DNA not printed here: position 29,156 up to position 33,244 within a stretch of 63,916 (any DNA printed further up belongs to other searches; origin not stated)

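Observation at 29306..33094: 1262-aa DSR2-like sirtuin with intact NADase catalytic pair and a ~960-aa C-terminal region of no recognisable family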

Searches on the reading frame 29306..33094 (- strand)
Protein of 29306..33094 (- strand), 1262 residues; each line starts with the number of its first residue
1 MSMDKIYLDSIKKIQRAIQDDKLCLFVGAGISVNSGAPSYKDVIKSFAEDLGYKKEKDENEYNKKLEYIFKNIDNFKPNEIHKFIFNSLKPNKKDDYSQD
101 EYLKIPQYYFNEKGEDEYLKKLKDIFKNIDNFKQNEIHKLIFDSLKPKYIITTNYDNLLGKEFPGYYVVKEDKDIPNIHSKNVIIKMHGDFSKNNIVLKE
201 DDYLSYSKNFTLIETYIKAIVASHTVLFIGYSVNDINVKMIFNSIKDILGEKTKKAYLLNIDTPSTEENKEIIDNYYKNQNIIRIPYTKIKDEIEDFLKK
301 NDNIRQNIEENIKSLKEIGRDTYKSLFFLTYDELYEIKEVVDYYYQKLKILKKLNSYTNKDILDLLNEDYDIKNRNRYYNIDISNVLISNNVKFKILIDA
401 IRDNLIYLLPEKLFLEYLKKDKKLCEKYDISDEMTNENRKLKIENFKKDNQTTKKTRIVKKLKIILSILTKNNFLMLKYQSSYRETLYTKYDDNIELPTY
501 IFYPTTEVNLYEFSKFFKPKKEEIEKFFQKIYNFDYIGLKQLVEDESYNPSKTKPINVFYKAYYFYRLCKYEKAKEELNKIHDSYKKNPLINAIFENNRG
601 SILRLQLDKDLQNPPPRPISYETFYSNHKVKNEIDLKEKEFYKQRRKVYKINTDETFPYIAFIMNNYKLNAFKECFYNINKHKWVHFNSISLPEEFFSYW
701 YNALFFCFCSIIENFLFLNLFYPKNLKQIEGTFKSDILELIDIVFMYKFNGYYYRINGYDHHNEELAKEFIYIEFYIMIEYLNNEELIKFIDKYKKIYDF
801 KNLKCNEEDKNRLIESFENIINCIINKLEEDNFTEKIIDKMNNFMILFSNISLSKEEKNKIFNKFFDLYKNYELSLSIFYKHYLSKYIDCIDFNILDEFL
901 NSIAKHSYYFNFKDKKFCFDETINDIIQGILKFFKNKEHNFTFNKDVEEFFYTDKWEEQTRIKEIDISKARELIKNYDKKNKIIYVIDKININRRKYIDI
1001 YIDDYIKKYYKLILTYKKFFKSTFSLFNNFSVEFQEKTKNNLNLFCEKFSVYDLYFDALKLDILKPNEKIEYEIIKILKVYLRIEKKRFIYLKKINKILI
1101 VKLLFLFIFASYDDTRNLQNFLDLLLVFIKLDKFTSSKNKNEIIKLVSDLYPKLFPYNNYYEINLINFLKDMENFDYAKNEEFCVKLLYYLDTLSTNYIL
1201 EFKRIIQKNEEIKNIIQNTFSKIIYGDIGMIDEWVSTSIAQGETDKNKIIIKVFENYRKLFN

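Call 3: search_protein_families(library=pfam, proteins=[window:29306-33094:-], max_evalue=0.1)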
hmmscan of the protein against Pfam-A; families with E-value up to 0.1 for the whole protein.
window:29306-33094:- (1262 aa): 1 family
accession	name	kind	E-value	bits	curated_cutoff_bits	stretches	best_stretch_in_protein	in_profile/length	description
PF13289.12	SIR2_2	-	8.5e-22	78.2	24.5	1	150-274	3-133/141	SIR2-like domain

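Call 4: search_protein_families(library=padloc, proteins=[window:29306-33094:-], max_evalue=0.1)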
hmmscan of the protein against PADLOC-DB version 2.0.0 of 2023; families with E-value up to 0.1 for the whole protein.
window:29306-33094:- (1262 aa): 6 families
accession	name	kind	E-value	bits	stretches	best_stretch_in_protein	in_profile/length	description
PDLC00407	ThsA1|ThsA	-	2.8e-24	83.6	2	101-271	59-234/478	STALD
PDLC00409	ThsA1|ThsA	-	6.5e-20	69.5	2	99-258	58-222/242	STALD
PDLC05061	PDC-S65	-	2.1e-05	22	1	150-232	142-229/592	-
PDLC02183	Dsr1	-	2.7e-05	20.1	1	215-272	200-259/1275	-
PDLC05060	PDC-S65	-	0.0013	15.8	1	148-211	48-119/503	-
PDLC01634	Csm6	-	0.016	13.4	1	243-318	8-79/130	CAS-III; associated_signaling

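Call 5: search_protein_families(library=ncbifam, proteins=[window:29306-33094:-], max_evalue=0.1)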
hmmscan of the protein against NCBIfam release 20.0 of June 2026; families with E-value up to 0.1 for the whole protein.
window:29306-33094:- (1262 aa): 2 families
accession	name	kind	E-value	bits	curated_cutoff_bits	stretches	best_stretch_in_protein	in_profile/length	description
NF041818.1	Dsr1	equivalog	3.3e-05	21.8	1400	1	220-289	205-273/1263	anti-phage defense-associated sirtuin Dsr1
NF001753.0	PRK00481.1-3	subfamily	0.016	14.2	243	1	11-85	3-84/252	NAD-dependent protein deacylase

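Call 6: find_homologous_proteins(query=window:29306-33094:-, max_evalue=0.001)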
Query window:29306-33094:- (1262 aa): 2046 proteins with E <= 0.001 among 8000 candidates; the best 120 are listed.
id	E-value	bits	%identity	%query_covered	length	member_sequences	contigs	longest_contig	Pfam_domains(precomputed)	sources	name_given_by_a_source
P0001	0.0e+0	2724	100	100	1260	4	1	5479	PF13289.13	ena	-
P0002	3.9e-85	305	37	47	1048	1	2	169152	PF13289.13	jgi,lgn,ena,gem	-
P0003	4.6e-55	205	42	28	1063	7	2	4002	PF02146.24,PF13289.13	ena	-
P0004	6.8e-54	202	41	28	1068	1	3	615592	PF13289.13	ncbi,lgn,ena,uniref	ncbi:SIR2 family protein [Candidatus Ruminimicrobiellum ovillum]|uniref:SIR2 family protein n=1 Tax=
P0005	1.6e-53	200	37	31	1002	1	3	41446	PF02146.24,PF13289.13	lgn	-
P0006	6.0e-53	198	39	32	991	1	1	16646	PF13289.13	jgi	jgi:hypothetical protein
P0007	5.4e-52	195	40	28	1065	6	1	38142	PF13289.13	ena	-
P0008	1.6e-51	194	41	32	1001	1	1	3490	PF13289.13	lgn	-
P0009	1.8e-51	193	45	23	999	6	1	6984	PF13289.13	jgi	jgi:NAD-dependent SIR2 family protein deacetylase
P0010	3.1e-51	193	35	31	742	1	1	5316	PF13289.13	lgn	-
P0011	5.3e-51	192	44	22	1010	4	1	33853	PF13289.13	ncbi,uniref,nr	ncbi:SIR2 family protein [Bacillus cereus]|uniref:SIR2 family protein n=1 Tax=Bacillus cereus TaxID=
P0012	1.1e-50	191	39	32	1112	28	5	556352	PF13289.13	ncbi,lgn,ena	-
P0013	2.1e-50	190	42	26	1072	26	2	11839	PF02146.24,PF13289.13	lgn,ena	-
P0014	2.2e-50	190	44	23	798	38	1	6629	PF13289.13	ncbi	ncbi:SIR2 family protein, partial [Bacillus velezensis]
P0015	3.3e-50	189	45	24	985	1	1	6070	PF13289.13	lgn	-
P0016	3.4e-50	189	31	68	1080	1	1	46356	PF13289.13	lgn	-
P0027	8.4e-49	185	44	23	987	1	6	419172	PF13289.13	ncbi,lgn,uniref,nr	ncbi:SIR2 family protein [Bacillus velezensis]|uniref:SIR2 family protein n=1 Tax=Bacillus velezensi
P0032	5.8e-48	182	32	46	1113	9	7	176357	PF13289.13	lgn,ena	-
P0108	4.2e-43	166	36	26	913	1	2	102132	PF13289.13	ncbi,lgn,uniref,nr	ncbi:SIR2 family protein [Streptococcus salivarius]|uniref:SIR2 family protein n=1 Tax=Streptococcus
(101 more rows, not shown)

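Call 7: search_solved_structures(query=window:29306-33094:-, max_evalue=1, show_alignments=3)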
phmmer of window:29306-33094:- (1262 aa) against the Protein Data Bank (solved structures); distinct sequences matched with E-value up to 1: 13.
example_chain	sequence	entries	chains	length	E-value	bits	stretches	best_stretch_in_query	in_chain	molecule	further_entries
8wkt_A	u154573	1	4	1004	6.5e-35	123.7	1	88-345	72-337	SIR2-like domain-containing protein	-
8k98_C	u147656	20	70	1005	6.5e-35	123.7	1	88-345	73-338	a protein | SIR2-like domain-containing protein | SIR2 family protein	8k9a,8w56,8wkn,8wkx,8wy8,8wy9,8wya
8wks_A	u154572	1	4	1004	1.1e-33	119.6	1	88-345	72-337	SIR2-like domain-containing protein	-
8wyb_A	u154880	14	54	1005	1.1e-33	119.6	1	88-345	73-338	SIR2-like domain-containing protein | DSR2 H171A | DSR2(H171A)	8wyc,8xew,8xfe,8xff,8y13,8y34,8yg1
8wfn_A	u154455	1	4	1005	8e-33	116.7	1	88-345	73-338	SIR2-like domain-containing protein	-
8zsf_D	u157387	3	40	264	7.3e-16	60.5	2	103-252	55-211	Sir2 family NAD-dependent protein deacetylase | KomC, SIR2 domain protein, NADase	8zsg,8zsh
9xvc_H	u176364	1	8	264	8.2e-15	57.1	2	103-252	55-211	KomC(H146N), a SIR2-domain NADase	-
8zsi_E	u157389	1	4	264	1.3e-14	56.4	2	103-252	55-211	Sir2 family NAD-dependent protein deacetylase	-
7uxt_B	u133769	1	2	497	1.6e-13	52.8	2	99-261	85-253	USG protein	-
8wc0_A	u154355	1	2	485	6.5e-09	37.5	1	101-246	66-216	NAD(+) hydrolase ThsA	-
8bto_A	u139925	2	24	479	7.1e-07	30.8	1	100-314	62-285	NAD(+) hydrolase ThsA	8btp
9v0g_E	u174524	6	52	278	0.00048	21.4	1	145-246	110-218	NAD-dependent protein deacetylase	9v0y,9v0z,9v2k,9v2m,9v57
9v12_i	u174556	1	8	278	0.037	15.2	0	183-246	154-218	NAD-dependent protein deacetylase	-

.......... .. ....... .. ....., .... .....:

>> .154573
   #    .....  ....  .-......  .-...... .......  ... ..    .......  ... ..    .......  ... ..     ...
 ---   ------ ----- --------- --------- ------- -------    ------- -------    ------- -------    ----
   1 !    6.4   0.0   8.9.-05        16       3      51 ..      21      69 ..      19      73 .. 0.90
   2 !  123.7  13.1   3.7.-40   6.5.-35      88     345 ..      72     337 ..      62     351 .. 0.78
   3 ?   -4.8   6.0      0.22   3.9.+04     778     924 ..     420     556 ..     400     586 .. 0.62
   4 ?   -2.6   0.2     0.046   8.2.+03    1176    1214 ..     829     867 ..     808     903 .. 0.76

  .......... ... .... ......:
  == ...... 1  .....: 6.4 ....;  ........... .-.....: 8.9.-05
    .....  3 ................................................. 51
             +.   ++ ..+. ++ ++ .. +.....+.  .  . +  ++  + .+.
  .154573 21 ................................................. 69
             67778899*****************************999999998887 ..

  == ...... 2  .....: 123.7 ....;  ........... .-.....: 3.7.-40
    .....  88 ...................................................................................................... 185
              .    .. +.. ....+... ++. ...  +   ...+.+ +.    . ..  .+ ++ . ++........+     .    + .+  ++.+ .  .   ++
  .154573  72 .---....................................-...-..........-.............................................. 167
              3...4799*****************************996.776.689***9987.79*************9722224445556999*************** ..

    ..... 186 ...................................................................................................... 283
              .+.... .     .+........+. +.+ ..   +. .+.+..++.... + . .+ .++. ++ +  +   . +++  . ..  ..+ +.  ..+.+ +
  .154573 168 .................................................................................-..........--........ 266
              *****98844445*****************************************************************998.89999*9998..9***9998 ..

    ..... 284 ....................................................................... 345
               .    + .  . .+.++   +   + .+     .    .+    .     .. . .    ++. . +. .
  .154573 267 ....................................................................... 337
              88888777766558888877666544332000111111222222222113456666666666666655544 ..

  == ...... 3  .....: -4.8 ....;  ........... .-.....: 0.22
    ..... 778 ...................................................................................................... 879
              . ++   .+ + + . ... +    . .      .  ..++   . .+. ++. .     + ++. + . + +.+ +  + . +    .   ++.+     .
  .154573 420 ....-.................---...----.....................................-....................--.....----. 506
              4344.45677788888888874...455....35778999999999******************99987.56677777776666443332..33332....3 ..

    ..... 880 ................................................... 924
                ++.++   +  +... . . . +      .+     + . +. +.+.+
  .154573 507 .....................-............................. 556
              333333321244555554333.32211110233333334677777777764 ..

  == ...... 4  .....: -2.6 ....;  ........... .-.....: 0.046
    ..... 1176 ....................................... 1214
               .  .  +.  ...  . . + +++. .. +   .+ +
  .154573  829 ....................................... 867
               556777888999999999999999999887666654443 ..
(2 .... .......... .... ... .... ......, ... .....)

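Call 14: find_encoding_contigs(protein=P0001, flank=10000, max_places=4)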
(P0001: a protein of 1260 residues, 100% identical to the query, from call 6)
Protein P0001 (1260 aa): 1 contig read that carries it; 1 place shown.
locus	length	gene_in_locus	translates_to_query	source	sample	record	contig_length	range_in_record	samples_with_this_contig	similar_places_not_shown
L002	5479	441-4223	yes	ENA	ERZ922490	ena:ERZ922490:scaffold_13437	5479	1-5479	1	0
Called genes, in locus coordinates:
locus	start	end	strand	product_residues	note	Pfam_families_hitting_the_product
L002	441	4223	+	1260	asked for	PF13289:SIR2_2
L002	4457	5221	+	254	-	PF01555:N6_N4_Mtase, PF02086:MethyltransfD12 (faint)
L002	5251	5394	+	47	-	PF05315:ICEA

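Call 21: find_related_loci(query=window:29309-33094:-, collection=genome_contigs, flank=10000)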
Query window:29309-33094:- (1262 aa) in genome_contigs; peptide patterns used: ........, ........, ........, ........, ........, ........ (x = any residue, [..] = any of these).
108 stretches matched a pattern, but none encodes a relative of the query by tblastn (E <= 1e-3).

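Call 23: find_related_loci(query=window:29309-33094:-, collection=viral_contigs, flank=10000)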
Query window:29309-33094:- (1262 aa) in viral_contigs; peptide patterns used: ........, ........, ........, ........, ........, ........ (x = any residue, [..] = any of these).
10 stretches matched a pattern, but none encodes a relative of the query by tblastn (E <= 1e-3).
